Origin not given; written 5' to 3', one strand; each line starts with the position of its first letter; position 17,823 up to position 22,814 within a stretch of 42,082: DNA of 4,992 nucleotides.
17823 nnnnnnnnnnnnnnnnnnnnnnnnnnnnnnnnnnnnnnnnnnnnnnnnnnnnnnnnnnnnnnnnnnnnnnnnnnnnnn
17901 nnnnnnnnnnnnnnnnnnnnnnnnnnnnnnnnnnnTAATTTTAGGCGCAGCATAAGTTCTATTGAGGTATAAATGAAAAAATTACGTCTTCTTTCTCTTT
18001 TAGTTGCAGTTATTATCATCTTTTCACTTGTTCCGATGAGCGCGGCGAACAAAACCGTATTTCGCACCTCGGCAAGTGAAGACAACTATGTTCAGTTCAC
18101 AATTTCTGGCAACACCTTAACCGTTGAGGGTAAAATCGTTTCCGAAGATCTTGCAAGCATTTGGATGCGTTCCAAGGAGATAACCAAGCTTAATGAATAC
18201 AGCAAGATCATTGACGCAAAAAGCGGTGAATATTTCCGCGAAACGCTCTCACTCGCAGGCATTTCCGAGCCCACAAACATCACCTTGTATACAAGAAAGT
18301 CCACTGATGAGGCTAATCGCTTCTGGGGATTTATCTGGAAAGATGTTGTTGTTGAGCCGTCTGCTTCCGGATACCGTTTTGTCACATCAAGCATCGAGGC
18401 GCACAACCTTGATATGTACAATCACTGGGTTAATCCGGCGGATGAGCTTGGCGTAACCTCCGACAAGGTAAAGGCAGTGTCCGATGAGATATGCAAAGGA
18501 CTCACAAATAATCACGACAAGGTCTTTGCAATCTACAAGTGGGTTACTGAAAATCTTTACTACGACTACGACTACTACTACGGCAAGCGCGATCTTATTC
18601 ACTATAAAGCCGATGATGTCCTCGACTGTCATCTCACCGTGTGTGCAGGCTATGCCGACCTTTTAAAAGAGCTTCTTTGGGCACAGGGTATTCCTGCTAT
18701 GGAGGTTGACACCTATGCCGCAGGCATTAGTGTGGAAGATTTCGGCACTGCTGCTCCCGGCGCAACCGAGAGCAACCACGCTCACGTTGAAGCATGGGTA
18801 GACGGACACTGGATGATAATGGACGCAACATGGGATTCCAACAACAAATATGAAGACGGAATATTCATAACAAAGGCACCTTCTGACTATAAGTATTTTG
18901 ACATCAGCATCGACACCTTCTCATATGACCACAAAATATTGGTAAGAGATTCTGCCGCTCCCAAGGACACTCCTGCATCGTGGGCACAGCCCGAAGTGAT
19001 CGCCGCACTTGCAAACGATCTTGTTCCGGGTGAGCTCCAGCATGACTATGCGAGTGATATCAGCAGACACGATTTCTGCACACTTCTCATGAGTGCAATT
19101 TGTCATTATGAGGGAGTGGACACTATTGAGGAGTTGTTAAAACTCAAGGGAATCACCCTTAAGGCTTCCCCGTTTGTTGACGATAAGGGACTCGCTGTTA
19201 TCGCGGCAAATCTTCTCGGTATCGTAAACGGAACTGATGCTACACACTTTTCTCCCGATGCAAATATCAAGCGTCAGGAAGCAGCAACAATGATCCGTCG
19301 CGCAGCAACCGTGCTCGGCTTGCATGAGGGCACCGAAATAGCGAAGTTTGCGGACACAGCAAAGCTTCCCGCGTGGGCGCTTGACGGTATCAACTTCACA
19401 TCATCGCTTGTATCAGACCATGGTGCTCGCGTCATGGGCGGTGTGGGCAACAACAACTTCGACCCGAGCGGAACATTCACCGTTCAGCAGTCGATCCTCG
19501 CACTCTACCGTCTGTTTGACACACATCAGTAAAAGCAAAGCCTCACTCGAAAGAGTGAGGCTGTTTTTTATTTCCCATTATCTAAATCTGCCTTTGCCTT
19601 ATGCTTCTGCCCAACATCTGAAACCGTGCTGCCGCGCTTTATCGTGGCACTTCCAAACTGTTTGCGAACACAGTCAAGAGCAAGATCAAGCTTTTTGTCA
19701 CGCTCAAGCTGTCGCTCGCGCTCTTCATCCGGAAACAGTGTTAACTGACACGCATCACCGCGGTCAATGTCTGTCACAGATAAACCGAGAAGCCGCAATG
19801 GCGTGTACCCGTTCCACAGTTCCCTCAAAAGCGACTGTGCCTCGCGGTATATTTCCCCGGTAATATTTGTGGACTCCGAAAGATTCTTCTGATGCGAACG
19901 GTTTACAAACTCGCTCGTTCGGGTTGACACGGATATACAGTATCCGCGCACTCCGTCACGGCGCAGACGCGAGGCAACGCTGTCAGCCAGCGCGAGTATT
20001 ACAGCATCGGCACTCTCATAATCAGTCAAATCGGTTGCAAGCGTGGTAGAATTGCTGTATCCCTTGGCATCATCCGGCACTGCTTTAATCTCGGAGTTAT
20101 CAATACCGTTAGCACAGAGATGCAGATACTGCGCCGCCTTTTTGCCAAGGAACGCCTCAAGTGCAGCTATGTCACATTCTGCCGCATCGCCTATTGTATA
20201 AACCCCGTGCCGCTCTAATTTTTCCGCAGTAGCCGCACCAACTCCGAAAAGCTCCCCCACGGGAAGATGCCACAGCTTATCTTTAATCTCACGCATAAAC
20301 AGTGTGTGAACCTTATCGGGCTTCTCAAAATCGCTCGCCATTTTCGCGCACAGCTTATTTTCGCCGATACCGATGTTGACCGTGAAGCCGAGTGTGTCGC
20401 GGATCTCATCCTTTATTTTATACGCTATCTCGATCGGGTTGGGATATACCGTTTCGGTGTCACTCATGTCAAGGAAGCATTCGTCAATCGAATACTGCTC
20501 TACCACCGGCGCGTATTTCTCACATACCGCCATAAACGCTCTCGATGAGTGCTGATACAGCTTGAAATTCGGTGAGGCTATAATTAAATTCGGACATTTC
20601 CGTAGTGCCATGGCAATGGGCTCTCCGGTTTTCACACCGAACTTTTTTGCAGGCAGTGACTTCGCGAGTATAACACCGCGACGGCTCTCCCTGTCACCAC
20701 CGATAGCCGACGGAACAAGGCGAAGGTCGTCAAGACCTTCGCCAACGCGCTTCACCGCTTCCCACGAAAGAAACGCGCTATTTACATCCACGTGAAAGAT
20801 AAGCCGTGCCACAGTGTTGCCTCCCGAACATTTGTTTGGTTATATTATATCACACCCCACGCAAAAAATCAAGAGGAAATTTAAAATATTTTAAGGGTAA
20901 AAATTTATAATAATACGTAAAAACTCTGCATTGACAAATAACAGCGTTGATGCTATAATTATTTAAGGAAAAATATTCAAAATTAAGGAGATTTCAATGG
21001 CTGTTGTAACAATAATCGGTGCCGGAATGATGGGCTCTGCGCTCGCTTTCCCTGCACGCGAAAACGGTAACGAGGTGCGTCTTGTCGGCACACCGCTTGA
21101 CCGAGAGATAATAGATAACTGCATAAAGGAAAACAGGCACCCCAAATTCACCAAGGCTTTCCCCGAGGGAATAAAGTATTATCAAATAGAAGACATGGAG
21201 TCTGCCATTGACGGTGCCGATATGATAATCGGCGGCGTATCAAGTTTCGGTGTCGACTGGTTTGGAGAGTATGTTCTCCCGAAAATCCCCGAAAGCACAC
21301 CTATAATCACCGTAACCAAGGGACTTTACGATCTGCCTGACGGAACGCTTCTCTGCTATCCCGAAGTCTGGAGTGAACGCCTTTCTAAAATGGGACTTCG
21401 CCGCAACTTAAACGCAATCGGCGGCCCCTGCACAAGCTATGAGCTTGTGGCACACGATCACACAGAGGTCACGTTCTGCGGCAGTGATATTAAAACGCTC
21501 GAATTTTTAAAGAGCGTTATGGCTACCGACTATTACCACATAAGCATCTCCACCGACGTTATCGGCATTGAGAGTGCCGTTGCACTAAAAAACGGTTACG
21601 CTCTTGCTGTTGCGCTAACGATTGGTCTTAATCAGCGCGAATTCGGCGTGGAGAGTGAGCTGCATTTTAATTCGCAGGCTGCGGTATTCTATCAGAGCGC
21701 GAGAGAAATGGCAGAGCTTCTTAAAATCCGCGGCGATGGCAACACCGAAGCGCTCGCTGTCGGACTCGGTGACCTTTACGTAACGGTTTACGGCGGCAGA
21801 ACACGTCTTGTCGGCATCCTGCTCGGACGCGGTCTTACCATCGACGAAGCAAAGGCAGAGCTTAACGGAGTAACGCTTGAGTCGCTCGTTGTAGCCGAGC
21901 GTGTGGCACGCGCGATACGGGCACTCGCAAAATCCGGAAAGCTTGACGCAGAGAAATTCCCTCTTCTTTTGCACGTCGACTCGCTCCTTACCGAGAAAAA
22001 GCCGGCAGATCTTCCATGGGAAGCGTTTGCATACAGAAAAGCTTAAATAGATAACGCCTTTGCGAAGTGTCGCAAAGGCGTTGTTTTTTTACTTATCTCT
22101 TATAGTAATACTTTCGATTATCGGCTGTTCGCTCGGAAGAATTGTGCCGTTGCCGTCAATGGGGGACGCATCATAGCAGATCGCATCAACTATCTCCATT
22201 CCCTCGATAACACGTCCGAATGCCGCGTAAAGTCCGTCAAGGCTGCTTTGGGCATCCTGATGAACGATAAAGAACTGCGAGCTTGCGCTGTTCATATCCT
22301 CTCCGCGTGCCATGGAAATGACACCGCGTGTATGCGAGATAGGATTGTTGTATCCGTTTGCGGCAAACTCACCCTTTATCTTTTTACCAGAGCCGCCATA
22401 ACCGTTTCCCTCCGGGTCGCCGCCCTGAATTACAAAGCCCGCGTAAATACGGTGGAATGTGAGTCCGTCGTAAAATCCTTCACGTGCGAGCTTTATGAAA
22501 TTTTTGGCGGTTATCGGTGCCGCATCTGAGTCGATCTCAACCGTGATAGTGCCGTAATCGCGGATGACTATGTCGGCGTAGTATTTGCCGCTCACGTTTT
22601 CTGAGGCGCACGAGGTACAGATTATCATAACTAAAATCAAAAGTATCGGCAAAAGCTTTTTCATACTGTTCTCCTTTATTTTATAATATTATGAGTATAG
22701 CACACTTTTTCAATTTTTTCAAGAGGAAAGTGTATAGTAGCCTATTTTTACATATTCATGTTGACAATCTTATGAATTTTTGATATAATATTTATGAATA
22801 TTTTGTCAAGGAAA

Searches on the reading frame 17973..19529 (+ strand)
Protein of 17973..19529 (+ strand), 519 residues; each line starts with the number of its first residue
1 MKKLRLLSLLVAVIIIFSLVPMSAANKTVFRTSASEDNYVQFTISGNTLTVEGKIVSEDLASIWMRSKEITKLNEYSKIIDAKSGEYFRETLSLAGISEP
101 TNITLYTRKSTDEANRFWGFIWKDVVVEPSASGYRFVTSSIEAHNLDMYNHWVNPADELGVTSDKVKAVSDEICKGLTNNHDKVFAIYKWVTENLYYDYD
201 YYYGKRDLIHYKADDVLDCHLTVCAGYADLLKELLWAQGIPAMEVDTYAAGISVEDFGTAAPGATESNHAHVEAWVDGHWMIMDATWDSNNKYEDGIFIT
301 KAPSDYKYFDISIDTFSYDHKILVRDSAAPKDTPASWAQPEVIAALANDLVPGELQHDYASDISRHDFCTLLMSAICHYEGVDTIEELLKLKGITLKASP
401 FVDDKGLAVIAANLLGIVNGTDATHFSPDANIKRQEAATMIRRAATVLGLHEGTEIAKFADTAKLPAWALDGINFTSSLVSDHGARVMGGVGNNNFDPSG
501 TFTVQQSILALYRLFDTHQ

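Call 15: search_protein_families(library=pfam, proteins=[window:17973-19529:+], max_evalue=0.001)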
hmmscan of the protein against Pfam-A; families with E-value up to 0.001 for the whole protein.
window:17973-19529:+ (519 aa): 3 families
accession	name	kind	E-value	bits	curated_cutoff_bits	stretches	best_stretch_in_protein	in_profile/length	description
PF01841.26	Transglut_core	-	1.2e-13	51.7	23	1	168-285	2-108/108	Transglutaminase-like superfamily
PF00395.25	SLH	-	7.6e-10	39.1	20.8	1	408-438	14-44/44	S-layer homology domain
PF04473.18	DUF553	-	7.1e-05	22.7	20.5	1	165-284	2-112/140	Transglutaminase-like domain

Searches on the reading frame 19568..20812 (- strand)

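Call 15: search_protein_families(library=pfam, proteins=[window:19568-20812:-], max_evalue=0.001)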
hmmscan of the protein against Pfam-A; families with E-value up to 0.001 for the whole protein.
window:19568-20812:- (414 aa): 5 families
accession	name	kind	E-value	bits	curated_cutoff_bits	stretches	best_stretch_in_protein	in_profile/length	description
PF00817.25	IMS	-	1.5e-39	135.7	23.2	1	8-161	1-148/148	impB/mucB/samB family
PF11799.13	IMS_C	-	1.8e-28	99.6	20.7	1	250-359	2-109/109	impB/mucB/samB family C-terminal domain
PF21999.2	IMS_HHH_1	-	2.8e-09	37.7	27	1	188-238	3-53/53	DNA polymerase-iota, thumb domain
PF11798.14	IMS_HHH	-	4.9e-07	30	24.4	1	175-204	3-32/32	IMS family HHH motif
PF14520.12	HHH_5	-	0.0002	22.2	27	1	190-231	9-52/57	Helix-hairpin-helix domain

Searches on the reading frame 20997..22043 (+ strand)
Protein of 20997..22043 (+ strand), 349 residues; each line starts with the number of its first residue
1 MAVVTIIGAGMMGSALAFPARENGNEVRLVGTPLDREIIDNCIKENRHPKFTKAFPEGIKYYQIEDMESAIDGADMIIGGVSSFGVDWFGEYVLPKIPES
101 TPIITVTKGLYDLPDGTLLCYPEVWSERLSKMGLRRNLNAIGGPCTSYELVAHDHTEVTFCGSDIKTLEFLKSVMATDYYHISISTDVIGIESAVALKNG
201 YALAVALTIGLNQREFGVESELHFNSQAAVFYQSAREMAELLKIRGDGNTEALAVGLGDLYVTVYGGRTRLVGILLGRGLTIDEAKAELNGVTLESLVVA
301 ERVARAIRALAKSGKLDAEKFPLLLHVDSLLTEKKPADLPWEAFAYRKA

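Call 15: search_protein_families(library=pfam, proteins=[window:20997-22043:+], max_evalue=0.001)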
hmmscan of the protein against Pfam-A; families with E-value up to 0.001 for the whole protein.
window:20997-22043:+ (349 aa): 3 families
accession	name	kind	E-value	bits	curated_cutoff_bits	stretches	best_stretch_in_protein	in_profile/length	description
PF07479.19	NAD_Gly3P_dh_C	-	5.4e-18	66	25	1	187-337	1-137/142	NAD-dependent glycerol-3-phosphate dehydrogenase C-terminus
PF01210.29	NAD_Gly3P_dh_N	-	4.7e-15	56.3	23.1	1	4-163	2-153/158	NAD-dependent glycerol-3-phosphate dehydrogenase N-terminus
PF20618.3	GPD_NAD_C_bact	-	0.00054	20.9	27.6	0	256-306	2-51/66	Bacterial GPD, NAD-dependent C-terminal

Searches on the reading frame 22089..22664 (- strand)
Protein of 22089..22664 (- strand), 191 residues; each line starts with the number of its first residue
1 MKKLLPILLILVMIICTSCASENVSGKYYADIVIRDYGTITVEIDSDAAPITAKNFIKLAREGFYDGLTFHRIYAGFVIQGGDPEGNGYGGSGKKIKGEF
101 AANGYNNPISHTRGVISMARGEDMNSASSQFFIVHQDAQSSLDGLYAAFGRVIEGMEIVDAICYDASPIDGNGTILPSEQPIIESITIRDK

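Call 15: search_protein_families(library=pfam, proteins=[window:22089-22664:-], max_evalue=0.001)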
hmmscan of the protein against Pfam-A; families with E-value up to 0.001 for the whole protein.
window:22089-22664:- (191 aa): 1 family
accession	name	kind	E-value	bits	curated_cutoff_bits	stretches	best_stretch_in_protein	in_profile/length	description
PF00160.26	Pro_isomerase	-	6.1e-43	147.2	21.7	1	30-163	2-138/159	Cyclophilin type peptidyl-prolyl cis-trans isomerase/CLD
